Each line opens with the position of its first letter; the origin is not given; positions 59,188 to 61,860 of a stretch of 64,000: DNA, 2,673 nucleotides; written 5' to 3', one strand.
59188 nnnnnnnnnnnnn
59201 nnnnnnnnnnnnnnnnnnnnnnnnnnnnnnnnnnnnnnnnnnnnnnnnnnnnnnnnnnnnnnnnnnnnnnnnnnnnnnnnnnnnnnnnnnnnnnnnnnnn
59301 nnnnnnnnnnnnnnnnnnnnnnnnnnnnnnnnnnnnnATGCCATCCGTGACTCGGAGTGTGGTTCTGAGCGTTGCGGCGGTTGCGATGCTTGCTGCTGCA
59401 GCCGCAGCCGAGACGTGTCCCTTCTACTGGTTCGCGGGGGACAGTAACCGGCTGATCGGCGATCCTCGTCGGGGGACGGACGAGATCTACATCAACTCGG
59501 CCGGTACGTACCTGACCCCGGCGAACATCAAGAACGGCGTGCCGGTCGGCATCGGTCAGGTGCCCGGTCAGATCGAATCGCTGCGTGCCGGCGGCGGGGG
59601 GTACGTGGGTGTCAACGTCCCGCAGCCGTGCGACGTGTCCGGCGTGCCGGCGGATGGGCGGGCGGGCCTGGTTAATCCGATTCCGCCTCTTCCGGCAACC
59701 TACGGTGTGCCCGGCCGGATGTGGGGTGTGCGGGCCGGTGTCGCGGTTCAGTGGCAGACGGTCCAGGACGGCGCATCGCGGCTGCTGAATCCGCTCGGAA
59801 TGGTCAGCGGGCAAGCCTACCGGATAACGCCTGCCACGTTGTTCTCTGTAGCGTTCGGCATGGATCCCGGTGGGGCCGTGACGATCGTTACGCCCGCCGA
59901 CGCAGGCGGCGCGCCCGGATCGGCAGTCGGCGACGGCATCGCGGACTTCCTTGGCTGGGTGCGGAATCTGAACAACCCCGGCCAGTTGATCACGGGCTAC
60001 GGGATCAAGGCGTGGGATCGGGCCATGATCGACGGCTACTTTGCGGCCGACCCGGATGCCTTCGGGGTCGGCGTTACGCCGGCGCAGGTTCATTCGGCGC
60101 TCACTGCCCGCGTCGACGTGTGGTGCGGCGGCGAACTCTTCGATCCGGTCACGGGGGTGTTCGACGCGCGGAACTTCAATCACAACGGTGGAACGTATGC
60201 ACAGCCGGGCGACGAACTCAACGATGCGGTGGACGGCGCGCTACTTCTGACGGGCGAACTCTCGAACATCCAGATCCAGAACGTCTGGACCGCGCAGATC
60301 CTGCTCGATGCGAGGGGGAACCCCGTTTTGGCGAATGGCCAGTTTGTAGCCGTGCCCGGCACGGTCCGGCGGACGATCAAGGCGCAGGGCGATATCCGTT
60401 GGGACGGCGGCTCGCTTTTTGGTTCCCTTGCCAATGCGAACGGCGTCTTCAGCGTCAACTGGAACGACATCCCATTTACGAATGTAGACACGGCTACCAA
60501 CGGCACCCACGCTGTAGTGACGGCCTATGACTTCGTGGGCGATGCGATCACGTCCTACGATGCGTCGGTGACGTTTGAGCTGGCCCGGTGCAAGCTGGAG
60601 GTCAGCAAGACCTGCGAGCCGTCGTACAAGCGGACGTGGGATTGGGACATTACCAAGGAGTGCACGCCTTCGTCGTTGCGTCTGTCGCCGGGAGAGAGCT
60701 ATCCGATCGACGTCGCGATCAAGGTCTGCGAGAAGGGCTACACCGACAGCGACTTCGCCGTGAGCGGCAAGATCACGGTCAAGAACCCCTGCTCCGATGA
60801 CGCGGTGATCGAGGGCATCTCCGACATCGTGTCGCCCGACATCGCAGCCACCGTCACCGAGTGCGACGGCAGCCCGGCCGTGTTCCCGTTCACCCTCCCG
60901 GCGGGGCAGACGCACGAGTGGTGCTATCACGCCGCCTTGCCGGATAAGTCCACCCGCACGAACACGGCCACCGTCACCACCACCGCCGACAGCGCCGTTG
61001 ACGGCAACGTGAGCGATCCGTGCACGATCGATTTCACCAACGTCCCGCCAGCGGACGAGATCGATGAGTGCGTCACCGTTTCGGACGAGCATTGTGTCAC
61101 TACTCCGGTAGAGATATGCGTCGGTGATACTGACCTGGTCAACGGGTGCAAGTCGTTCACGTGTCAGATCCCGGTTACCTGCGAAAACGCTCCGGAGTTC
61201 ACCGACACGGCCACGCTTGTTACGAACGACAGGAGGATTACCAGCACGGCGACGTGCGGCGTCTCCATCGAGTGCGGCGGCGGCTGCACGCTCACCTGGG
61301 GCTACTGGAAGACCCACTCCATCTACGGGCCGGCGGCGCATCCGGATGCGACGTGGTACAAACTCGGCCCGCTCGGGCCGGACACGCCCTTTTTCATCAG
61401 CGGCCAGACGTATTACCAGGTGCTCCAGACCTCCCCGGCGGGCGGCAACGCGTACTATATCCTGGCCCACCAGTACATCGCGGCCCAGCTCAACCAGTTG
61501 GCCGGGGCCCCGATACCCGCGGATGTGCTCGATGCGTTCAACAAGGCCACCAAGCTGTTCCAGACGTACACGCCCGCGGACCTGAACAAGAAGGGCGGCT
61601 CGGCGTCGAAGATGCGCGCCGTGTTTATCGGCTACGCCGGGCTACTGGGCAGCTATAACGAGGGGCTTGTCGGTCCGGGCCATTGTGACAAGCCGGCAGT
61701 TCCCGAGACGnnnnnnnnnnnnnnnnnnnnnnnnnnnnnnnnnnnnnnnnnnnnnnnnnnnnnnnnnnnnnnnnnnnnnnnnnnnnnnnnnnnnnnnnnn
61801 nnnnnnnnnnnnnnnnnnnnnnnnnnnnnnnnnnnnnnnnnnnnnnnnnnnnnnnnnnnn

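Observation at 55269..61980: Paralogous secreted proteins with one novel ~400-aa domain and swapped C-terminal anchors (PEP-CTERM vs Cys-rich stalk plus dockerin-like module)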

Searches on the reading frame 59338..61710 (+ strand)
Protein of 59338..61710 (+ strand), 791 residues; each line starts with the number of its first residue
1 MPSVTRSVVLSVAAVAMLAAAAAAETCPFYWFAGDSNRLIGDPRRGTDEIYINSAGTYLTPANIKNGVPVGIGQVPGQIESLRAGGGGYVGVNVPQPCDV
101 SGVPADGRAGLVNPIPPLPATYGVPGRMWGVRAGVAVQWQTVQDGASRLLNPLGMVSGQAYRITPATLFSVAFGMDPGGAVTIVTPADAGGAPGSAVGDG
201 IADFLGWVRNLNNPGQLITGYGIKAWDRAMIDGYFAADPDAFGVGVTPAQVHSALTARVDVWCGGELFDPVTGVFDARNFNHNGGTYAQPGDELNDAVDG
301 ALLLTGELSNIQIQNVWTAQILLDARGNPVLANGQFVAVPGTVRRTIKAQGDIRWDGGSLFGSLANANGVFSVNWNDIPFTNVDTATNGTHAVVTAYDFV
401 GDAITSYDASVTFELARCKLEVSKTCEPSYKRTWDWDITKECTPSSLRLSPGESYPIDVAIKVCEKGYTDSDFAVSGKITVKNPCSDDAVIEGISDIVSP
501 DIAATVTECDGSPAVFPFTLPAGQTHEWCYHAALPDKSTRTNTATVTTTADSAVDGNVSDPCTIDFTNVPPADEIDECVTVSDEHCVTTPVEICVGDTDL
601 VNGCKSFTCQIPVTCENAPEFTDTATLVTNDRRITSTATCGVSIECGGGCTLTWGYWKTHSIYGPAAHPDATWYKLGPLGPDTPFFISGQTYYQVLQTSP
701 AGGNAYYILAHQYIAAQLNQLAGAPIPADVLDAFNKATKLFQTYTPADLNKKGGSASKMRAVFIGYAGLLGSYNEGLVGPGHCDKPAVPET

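Call 6: search_protein_families(library=pfam, proteins=[window:59338-61710:+], max_evalue=0.1)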
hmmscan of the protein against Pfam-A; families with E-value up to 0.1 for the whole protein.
window:59338-61710:+ (791 aa): 0 families

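Call 7: search_protein_families(library=ncbifam, proteins=[window:59338-61710:+], max_evalue=0.1)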
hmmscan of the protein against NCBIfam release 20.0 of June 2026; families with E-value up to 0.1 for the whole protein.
window:59338-61710:+ (791 aa): 0 families

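Call 9: search_solved_structures(query=window:59338-61710:+, max_evalue=1)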
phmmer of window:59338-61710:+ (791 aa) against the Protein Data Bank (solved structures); distinct sequences matched with E-value up to 1: 2.
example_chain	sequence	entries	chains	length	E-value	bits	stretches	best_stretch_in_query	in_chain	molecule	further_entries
8tl1_A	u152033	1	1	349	0.048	15.1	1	557-644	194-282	Protein sigma-NS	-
8tka_A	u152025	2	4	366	0.053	15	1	557-644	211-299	Protein sigma-NS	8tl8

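Call 24: find_encoding_contigs(protein=window:59338-61710:+, flank=10000, max_places=6)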
Protein window:59338-61710:+ (791 aa): 1 contig read that carries it; 1 place shown.
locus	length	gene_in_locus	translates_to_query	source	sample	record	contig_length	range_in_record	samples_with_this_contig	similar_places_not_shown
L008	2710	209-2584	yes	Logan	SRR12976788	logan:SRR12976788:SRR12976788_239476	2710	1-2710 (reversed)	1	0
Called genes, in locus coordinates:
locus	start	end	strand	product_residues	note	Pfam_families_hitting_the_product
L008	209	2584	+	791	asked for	-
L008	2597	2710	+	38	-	?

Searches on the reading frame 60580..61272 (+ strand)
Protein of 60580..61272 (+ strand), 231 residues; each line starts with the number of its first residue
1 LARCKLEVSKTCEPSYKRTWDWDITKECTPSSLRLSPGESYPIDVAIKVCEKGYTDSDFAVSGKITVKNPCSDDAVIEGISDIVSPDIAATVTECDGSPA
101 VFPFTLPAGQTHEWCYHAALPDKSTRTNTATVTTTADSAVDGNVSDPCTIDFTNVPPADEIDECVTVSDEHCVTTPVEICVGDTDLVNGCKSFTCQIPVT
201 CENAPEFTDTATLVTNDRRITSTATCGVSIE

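Call 100: search_protein_families(library=pfam, proteins=[window:60580-61272:+], max_evalue=10)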
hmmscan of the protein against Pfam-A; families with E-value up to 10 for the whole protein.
window:60580-61272:+ (231 aa): 1 family
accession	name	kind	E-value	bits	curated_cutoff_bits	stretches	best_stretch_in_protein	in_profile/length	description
PF21633.3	MOV-10_Ig-like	-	0.085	13.4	27.4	1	28-54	71-97/126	Helicase MOV-10, Ig-like domain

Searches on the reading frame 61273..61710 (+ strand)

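Call 100: search_protein_families(library=pfam, proteins=[window:61273-61710:+], max_evalue=10)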
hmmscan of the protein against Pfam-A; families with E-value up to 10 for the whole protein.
window:61273-61710:+ (146 aa): 1 family
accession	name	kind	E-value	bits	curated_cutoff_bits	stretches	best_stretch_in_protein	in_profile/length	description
PF07694.17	5TM-5TMR_LYT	-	0.26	11.3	24.6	1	95-131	30-63/169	5TMR of 5TMR-LYT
